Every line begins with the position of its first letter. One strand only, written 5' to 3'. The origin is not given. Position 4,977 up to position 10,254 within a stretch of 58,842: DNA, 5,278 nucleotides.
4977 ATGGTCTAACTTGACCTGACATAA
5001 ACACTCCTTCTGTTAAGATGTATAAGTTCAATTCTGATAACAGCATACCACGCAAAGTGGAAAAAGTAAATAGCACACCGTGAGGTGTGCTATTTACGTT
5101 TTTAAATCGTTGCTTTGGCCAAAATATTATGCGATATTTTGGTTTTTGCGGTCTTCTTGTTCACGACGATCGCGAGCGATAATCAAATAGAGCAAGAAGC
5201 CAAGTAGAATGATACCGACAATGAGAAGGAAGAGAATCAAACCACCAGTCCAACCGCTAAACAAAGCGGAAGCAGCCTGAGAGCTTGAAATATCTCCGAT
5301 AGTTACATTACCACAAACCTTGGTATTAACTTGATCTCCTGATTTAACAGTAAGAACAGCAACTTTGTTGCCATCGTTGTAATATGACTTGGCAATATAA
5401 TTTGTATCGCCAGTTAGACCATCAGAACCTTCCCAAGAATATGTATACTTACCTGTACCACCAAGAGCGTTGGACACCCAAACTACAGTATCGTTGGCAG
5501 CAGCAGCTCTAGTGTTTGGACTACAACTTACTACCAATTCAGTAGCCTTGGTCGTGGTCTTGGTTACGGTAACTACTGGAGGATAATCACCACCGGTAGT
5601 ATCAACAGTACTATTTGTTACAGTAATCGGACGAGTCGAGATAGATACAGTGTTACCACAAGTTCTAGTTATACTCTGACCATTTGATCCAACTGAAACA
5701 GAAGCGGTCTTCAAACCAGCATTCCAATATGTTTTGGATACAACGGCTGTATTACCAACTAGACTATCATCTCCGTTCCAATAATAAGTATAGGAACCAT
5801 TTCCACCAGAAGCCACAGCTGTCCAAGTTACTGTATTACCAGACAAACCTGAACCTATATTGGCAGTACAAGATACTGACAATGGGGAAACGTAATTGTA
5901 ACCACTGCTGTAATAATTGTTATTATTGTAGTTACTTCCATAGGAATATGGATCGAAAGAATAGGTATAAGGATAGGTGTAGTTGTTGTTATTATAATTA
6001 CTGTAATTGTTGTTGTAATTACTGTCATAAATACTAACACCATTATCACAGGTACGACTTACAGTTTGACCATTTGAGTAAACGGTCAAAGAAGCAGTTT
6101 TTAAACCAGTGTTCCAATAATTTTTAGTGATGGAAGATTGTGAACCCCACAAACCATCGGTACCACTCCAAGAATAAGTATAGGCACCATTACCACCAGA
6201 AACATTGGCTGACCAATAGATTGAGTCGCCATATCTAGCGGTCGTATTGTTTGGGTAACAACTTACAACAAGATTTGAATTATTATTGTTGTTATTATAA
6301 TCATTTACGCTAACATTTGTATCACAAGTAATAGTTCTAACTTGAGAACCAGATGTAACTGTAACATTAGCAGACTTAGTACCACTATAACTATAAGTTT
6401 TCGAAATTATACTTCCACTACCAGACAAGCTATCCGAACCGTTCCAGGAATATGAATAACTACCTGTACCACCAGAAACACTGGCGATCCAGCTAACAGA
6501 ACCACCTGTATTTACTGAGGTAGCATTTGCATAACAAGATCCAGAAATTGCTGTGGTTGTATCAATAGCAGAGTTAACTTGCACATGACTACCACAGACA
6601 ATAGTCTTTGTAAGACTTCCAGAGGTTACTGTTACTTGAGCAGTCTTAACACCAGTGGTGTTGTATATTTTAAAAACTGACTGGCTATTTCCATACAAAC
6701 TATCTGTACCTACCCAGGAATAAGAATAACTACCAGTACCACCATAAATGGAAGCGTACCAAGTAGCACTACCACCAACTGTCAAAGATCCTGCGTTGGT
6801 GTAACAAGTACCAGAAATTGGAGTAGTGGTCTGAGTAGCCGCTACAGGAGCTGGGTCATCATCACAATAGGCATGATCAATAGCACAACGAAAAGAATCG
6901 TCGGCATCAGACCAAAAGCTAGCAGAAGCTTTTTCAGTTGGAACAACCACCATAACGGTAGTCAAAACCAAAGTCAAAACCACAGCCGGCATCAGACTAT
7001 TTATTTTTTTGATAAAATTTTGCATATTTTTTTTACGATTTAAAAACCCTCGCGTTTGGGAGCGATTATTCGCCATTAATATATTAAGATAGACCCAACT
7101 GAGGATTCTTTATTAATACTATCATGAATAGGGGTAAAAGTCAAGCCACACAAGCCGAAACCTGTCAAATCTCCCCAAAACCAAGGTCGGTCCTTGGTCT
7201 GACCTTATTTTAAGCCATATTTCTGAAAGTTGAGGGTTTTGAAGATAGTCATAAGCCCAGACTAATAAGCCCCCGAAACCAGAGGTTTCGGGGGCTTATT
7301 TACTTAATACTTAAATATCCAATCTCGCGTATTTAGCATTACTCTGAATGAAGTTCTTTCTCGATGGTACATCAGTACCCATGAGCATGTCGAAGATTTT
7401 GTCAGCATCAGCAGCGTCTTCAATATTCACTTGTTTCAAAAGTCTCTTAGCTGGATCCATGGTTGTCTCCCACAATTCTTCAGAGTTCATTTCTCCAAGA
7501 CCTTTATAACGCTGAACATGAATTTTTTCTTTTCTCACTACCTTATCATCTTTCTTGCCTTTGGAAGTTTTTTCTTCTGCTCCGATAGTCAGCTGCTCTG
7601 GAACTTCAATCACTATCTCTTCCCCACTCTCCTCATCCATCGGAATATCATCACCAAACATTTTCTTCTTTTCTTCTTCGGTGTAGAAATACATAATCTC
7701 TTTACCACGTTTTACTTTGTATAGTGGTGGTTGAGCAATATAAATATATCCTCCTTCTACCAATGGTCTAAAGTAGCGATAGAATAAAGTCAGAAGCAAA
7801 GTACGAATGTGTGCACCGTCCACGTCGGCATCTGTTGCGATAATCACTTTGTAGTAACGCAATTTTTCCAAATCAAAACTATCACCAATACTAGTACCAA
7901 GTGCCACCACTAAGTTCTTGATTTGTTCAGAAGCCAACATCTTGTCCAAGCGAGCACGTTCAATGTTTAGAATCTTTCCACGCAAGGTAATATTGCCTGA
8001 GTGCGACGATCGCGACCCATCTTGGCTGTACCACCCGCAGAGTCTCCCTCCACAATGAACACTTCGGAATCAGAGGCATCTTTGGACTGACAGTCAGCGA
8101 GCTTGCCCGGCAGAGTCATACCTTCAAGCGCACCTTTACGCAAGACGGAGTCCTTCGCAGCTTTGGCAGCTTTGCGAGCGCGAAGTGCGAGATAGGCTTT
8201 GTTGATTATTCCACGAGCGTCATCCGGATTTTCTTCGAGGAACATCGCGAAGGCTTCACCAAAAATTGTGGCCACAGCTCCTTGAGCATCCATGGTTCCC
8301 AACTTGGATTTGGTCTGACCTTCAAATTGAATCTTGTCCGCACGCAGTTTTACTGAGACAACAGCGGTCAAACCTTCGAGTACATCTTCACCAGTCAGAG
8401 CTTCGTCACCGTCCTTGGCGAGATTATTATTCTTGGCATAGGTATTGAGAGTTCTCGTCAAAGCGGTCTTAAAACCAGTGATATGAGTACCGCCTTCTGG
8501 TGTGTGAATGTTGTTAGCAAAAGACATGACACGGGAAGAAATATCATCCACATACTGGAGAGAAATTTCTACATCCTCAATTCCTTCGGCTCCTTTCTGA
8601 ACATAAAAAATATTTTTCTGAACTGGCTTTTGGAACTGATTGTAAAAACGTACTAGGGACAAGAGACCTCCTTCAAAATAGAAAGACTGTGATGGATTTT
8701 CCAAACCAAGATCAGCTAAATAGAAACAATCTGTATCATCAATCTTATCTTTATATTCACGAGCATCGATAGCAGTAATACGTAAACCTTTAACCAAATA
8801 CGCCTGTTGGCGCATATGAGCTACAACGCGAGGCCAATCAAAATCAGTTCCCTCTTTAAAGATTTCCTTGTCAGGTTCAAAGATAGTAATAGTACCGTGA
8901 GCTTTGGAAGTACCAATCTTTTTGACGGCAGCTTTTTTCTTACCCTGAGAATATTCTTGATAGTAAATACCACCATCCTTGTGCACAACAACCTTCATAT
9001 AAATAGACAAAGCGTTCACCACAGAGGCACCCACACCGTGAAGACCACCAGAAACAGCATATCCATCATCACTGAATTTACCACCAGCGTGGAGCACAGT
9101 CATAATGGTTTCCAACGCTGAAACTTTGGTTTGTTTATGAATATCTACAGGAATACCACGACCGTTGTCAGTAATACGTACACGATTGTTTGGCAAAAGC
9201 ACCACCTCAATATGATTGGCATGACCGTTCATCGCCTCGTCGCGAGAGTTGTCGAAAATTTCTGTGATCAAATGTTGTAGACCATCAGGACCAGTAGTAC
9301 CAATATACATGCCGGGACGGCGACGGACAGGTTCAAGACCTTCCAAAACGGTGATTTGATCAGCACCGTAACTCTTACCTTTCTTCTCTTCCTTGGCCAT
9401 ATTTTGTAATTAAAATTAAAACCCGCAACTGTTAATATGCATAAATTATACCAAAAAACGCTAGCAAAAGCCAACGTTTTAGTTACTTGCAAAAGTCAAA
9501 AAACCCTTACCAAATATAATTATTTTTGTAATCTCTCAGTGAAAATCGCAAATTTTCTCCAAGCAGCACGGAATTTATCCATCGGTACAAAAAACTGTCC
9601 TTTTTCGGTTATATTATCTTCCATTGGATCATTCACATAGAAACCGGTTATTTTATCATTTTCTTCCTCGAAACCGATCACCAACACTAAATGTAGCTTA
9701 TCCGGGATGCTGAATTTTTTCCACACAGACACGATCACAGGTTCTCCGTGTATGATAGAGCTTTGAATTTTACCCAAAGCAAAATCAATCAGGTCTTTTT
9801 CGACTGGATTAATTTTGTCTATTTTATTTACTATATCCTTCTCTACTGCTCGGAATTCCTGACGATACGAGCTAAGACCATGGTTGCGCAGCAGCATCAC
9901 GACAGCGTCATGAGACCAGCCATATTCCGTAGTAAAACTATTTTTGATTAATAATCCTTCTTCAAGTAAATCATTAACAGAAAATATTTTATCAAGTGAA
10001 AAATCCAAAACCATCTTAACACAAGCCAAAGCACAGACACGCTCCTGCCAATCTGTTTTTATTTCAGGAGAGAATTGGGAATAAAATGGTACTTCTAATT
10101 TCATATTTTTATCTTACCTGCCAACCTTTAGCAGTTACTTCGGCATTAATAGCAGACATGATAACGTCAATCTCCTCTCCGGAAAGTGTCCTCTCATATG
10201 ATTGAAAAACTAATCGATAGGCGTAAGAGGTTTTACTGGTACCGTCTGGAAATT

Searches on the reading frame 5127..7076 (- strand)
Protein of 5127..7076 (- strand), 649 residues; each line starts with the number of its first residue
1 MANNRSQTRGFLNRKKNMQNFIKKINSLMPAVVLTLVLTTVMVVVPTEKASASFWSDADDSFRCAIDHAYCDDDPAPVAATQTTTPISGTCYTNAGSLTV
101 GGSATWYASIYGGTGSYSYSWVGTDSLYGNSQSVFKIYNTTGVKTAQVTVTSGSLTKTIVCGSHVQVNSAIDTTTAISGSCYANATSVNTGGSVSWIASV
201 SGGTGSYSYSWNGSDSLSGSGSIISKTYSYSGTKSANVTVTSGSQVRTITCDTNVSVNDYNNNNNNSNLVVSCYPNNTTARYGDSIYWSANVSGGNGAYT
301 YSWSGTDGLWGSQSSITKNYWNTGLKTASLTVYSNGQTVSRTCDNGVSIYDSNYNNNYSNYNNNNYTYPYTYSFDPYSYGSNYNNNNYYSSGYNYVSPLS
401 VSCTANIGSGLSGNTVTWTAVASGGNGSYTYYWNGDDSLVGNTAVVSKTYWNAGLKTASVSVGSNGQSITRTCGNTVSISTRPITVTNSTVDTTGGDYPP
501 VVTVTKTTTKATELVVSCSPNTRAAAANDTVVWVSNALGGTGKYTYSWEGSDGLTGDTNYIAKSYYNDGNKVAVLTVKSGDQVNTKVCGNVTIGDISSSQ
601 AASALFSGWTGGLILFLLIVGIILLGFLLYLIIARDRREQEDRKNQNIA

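Call 13: search_protein_families(library=pfam, proteins=[window:5127-7076:-], max_evalue=0.001)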
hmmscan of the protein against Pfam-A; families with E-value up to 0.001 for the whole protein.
window:5127-7076:- (649 aa): 1 family
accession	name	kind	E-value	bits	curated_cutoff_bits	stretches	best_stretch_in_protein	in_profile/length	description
PF18911.6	PKD_4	-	3.8e-11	43.3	27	0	195-253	23-81/85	PKD domain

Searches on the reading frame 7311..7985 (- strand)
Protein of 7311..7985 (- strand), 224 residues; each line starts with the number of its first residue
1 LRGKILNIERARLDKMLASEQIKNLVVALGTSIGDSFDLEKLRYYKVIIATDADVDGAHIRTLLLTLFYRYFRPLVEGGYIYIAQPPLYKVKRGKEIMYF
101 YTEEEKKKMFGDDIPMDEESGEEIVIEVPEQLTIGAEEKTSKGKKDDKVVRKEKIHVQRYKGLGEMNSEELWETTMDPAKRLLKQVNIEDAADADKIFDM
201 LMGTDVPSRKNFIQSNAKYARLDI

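Call 60: search_protein_families(library=pfam, proteins=[window:7311-7985:-], max_evalue=0.001)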
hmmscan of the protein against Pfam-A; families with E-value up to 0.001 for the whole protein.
window:7311-7985:- (224 aa): 2 families
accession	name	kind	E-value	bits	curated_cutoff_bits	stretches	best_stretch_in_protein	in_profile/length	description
PF00986.26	DNA_gyraseB_C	-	3.8e-30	104.3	29.8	1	152-214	1-63/63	DNA gyrase B subunit, carboxyl terminus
PF01751.28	Toprim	-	4.4e-10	40.1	23.1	1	20-85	20-95/96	Toprim domain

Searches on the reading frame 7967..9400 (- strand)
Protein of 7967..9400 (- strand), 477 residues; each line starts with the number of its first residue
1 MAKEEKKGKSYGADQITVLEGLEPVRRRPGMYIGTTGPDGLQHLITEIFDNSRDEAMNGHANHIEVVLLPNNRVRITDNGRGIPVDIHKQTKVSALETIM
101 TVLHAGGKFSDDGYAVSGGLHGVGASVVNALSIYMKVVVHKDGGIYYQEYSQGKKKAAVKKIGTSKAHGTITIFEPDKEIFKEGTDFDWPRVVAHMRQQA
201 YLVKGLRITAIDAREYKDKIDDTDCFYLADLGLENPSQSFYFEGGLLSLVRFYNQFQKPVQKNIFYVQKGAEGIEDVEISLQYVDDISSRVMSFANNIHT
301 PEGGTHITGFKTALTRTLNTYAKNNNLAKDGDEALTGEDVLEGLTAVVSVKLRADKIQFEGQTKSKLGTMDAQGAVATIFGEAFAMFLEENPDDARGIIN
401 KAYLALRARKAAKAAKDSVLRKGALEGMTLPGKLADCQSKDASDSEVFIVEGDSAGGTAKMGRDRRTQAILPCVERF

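Call 60: search_protein_families(library=pfam, proteins=[window:7967-9400:-], max_evalue=0.001)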
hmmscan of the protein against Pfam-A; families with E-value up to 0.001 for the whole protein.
window:7967-9400:- (477 aa): 2 families
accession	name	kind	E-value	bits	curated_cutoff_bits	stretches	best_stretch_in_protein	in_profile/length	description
PF00204.31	DNA_gyraseB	-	7.4e-51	172.5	27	1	245-417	1-172/173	DNA gyrase B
PF02518.31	HATPase_c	-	6.9e-14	52.7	26.4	1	38-137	3-89/111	Histidine kinase-, DNA gyrase B-, and HSP90-like ATPase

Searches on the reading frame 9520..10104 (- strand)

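Call 60: search_protein_families(library=pfam, proteins=[window:9520-10104:-], max_evalue=0.001)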
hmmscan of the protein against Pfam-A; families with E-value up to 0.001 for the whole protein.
window:9520-10104:- (194 aa): 1 family
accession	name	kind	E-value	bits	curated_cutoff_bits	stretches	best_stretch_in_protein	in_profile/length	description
PF13529.12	Peptidase_C39_2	-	1.9e-13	51.7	24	1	3-161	1-143/143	Peptidase_C39 like family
